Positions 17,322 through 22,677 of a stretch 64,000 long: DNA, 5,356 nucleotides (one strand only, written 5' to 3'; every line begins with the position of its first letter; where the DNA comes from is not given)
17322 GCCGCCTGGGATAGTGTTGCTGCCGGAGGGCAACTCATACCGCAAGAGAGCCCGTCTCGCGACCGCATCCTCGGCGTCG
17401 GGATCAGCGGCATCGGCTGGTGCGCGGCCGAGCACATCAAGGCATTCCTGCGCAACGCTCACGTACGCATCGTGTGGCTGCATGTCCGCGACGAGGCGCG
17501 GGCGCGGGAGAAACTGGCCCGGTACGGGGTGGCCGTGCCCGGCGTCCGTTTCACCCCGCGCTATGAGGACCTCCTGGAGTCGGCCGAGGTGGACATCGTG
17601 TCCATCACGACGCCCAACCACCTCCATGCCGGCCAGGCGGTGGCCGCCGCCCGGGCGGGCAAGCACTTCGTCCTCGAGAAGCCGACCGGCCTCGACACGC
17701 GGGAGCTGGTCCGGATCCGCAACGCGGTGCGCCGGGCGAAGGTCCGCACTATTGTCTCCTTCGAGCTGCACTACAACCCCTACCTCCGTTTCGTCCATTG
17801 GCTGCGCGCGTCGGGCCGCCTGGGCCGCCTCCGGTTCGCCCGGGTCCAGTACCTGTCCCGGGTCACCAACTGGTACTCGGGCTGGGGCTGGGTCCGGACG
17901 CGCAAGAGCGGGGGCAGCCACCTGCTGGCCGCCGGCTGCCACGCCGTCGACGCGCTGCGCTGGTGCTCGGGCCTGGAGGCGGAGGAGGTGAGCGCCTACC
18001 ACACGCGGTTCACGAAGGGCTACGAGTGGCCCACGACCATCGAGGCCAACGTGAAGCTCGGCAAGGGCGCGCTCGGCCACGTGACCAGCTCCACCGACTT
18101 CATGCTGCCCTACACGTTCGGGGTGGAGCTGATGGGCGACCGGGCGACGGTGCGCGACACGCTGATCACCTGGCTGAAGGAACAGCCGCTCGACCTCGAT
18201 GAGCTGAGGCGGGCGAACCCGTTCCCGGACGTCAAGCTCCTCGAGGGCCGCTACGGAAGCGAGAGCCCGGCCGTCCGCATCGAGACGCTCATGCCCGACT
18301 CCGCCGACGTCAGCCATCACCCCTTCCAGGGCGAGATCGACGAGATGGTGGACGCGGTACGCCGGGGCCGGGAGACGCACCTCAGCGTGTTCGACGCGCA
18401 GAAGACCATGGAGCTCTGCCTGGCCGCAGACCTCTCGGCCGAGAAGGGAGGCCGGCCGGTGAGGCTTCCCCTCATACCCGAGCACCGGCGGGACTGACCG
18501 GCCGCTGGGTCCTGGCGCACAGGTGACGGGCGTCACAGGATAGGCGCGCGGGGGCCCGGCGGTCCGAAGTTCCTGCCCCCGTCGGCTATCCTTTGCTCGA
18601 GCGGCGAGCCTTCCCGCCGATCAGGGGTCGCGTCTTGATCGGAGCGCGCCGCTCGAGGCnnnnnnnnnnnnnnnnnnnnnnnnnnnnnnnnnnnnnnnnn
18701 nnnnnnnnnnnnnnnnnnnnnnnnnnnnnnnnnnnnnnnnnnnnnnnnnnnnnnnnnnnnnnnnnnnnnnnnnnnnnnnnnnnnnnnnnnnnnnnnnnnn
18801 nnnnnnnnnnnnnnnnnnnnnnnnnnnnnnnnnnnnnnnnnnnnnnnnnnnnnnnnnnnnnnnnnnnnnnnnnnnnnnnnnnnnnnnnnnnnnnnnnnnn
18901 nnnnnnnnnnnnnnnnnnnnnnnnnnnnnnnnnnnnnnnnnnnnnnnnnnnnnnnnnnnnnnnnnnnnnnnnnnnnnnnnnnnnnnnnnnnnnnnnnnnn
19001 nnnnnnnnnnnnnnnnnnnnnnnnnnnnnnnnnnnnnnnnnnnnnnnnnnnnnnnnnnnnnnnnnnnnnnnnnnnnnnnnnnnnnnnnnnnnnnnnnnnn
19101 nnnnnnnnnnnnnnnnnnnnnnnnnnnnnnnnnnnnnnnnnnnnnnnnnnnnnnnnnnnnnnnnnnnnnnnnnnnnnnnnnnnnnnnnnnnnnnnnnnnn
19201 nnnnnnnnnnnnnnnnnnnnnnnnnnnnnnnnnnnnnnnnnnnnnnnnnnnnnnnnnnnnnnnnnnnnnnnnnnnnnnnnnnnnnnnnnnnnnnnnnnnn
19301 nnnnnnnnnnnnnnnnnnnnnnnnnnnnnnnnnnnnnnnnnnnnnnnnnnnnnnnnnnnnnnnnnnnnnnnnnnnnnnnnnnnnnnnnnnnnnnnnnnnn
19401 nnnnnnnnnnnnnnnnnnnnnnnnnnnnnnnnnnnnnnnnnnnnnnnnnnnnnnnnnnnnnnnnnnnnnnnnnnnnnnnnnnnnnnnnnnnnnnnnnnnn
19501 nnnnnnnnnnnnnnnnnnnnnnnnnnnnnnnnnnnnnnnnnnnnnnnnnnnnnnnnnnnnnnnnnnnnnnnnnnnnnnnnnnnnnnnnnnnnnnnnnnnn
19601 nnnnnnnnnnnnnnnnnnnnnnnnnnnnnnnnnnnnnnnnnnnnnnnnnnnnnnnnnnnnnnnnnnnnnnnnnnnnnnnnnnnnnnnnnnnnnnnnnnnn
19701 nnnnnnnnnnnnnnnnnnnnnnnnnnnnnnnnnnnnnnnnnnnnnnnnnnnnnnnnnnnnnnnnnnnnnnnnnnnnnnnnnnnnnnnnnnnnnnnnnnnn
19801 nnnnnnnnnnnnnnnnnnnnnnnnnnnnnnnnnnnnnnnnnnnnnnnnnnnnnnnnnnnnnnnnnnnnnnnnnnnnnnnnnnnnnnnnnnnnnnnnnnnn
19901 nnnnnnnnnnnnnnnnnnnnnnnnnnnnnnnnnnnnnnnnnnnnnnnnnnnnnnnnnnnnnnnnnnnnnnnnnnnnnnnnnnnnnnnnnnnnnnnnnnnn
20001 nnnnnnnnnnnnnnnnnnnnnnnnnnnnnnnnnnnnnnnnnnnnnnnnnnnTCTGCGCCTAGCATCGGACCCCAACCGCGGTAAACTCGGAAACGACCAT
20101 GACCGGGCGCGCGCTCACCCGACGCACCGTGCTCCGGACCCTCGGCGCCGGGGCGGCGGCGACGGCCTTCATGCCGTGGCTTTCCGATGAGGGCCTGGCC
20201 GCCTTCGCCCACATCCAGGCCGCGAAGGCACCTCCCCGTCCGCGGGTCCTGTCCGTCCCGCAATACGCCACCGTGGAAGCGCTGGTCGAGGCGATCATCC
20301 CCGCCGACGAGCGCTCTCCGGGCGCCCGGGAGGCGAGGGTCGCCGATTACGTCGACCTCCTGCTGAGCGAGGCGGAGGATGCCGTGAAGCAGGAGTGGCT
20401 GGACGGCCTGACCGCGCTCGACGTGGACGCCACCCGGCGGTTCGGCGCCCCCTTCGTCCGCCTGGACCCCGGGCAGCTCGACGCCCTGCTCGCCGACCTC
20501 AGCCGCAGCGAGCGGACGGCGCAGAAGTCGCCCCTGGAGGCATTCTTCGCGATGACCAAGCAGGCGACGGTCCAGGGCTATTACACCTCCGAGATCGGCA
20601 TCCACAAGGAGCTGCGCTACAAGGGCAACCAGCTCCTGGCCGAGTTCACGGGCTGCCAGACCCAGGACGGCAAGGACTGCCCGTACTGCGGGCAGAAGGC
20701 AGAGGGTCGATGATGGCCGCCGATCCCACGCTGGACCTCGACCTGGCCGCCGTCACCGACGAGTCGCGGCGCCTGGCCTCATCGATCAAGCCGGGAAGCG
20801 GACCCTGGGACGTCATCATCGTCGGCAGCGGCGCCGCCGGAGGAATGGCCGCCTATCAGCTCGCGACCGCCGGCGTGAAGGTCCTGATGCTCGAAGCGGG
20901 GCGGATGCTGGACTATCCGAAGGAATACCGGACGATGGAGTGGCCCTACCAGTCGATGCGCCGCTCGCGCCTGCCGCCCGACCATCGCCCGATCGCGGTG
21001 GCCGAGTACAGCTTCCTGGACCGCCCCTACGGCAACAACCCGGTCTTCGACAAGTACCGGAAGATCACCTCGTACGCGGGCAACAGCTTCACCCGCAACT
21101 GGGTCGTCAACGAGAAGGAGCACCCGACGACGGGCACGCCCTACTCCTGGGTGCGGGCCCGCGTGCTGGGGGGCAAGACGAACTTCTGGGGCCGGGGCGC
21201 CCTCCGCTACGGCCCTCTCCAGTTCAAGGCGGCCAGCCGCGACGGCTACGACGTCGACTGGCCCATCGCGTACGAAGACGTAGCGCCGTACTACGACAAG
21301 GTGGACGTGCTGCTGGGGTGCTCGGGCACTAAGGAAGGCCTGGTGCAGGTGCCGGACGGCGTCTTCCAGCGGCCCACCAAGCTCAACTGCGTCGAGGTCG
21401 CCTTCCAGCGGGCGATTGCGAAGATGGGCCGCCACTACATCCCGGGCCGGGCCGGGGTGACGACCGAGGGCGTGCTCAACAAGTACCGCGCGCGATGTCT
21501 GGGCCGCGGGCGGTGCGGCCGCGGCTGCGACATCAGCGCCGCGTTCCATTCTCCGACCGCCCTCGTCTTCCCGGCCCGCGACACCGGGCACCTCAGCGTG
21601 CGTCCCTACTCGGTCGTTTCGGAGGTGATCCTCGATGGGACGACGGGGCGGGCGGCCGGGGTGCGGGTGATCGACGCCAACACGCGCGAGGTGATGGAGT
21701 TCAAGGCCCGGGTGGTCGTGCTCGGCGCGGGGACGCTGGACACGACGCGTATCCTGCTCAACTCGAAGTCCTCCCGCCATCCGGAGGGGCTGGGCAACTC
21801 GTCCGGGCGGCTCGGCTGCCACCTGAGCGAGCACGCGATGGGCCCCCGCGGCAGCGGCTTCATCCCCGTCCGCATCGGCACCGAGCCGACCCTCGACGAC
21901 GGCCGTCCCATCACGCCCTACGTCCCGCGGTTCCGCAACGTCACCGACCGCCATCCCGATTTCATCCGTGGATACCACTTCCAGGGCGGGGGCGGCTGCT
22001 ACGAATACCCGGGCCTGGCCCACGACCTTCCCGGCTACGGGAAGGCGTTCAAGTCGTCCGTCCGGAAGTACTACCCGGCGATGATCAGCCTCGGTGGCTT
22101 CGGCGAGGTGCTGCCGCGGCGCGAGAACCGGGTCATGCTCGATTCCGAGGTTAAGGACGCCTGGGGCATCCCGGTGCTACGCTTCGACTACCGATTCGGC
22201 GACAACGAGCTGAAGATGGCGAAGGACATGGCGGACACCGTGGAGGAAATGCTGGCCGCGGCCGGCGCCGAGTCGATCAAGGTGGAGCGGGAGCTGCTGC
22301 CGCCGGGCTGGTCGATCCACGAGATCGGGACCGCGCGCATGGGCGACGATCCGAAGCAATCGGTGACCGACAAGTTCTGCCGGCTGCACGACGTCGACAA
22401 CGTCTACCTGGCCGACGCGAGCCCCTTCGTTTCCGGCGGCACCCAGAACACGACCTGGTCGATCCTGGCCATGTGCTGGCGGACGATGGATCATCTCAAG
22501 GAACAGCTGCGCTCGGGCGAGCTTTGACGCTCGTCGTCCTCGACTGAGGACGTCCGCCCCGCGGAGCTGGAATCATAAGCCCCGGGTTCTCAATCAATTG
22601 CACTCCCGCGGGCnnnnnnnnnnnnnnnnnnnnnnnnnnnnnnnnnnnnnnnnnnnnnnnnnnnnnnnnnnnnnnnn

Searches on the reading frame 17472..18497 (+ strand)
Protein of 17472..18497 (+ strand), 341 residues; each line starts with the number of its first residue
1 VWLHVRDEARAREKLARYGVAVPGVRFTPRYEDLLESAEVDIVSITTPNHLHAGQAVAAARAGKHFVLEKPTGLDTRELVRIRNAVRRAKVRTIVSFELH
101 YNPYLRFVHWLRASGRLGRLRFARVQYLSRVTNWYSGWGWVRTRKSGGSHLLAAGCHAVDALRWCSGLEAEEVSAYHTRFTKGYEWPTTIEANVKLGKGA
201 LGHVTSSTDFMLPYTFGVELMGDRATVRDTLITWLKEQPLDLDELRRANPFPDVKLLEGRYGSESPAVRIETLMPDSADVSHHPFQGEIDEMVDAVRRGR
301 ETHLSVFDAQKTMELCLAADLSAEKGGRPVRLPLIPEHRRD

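Call 46: search_protein_families(library=pfam, proteins=[window:17472-18497:+], max_evalue=0.001)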
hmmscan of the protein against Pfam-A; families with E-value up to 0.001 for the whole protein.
window:17472-18497:+ (341 aa): 3 families
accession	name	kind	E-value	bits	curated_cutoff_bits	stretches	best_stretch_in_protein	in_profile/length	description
PF22725.1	GFO_IDH_MocA_C3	-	1e-16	61.5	27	1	111-227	7-123/124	GFO/IDH/MocA C-terminal domain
PF01408.29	GFO_IDH_MocA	-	1.8e-12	48.4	24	1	20-96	43-119/120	Oxidoreductase family, NAD-binding Rossmann fold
PF02894.22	GFO_IDH_MocA_C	-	5.2e-08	33.4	22.9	1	114-331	6-217/218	Oxidoreductase family, C-terminal alpha/beta domain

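Call 77: find_related_loci(query=window:17472-18497:+, collection=metagenome_contigs, flank=6000)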
Query window:17472-18497:+ (341 aa) in metagenome_contigs; peptide patterns used: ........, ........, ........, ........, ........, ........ (x = any residue, [..] = any of these).
163 stretches matched a pattern; 114 encode a relative of the query (tblastn E <= 1e-3); the best 80 are kept; 80 distinct loci.
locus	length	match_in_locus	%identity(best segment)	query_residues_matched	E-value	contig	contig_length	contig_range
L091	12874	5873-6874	87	2-335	0e+0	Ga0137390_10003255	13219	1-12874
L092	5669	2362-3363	85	2-335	0e+0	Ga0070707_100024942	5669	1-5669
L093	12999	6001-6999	84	3-335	0e+0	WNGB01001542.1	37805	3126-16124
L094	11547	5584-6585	86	2-335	0e+0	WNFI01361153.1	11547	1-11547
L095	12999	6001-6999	85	3-335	0e+0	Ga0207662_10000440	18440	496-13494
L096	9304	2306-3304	84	3-335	0e+0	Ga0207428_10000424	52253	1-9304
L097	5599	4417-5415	84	3-335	0e+0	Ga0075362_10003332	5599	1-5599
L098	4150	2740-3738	84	3-335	0e+0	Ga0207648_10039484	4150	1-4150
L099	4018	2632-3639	84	3-339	0e+0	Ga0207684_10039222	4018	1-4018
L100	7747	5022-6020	84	3-335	0e+0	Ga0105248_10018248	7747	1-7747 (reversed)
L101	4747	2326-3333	84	3-339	0e+0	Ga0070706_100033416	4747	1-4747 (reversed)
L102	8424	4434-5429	86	3-335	0e+0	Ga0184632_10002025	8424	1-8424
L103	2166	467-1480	84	2-340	0e+0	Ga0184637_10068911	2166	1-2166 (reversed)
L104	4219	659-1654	85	3-335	0e+0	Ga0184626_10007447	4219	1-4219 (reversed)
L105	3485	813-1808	83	3-335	0e+0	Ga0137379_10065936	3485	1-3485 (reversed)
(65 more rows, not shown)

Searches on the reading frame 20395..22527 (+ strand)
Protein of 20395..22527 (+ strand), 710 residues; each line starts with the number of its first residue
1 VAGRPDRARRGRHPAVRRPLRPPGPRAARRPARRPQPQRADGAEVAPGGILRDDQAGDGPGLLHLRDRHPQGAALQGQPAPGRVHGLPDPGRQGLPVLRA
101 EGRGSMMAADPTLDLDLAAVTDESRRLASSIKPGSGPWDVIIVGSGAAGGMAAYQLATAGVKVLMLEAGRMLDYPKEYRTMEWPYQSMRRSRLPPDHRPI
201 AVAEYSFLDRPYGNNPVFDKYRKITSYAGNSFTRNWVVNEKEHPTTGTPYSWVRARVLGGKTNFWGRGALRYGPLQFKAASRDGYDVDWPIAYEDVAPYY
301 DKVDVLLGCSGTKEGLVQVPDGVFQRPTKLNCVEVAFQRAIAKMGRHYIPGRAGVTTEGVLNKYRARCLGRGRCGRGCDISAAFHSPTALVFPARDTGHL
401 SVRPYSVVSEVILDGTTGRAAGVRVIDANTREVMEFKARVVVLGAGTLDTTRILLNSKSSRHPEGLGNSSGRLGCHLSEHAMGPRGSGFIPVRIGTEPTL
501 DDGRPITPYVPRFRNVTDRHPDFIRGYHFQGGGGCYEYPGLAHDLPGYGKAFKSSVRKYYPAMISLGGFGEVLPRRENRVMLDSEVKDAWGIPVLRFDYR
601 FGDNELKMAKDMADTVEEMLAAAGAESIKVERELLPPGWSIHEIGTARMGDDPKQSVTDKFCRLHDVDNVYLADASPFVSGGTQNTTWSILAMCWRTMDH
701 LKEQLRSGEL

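Call 46: search_protein_families(library=pfam, proteins=[window:20395-22527:+], max_evalue=0.001)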
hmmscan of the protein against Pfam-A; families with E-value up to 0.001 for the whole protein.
window:20395-22527:+ (710 aa): 12 families
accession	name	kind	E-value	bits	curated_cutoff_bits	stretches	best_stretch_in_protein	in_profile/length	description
PF05199.19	GMC_oxred_C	-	7.2e-22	78.9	24.6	1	574-693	1-138/139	GMC oxidoreductase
PF00732.25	GMC_oxred_N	-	1.7e-07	31.7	23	1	365-480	108-216/218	GMC oxidoreductase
PF01266.30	DAO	-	6.9e-06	26.3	27.9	1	139-170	1-32/353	FAD dependent oxidoreductase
PF00890.30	FAD_binding_2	-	1.4e-05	24.9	20.4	1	139-169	1-31/414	FAD binding domain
PF01494.25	FAD_binding_3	-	4.1e-05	23.4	22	1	139-168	3-32/349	FAD binding domain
PF07992.20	Pyr_redox_2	-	8.8e-05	22.5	26.1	1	139-172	2-35/291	Pyridine nucleotide-disulphide oxidoreductase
PF01134.28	GIDA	-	0.00012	21.7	22.1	1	139-166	1-28/391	Glucose inhibited division protein A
PF03486.20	HI0933_like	-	0.00017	21.5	50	1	139-170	2-33/244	HI0933-like protein Rossmann domain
PF13450.12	NAD_binding_8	-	0.00027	21.6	21.9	1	142-169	1-28/68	NAD(P)-binding Rossmann-like domain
PF12831.13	FAD_oxidored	-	0.00034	20.5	27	1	139-171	1-33/416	FAD dependent oxidoreductase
PF05834.18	Lycopene_cycl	-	0.00037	20.1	23.4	1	139-180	1-43/380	Lycopene cyclase protein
PF01946.23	Thi4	-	0.00056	19.6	26.2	0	139-168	19-49/235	Thi4 family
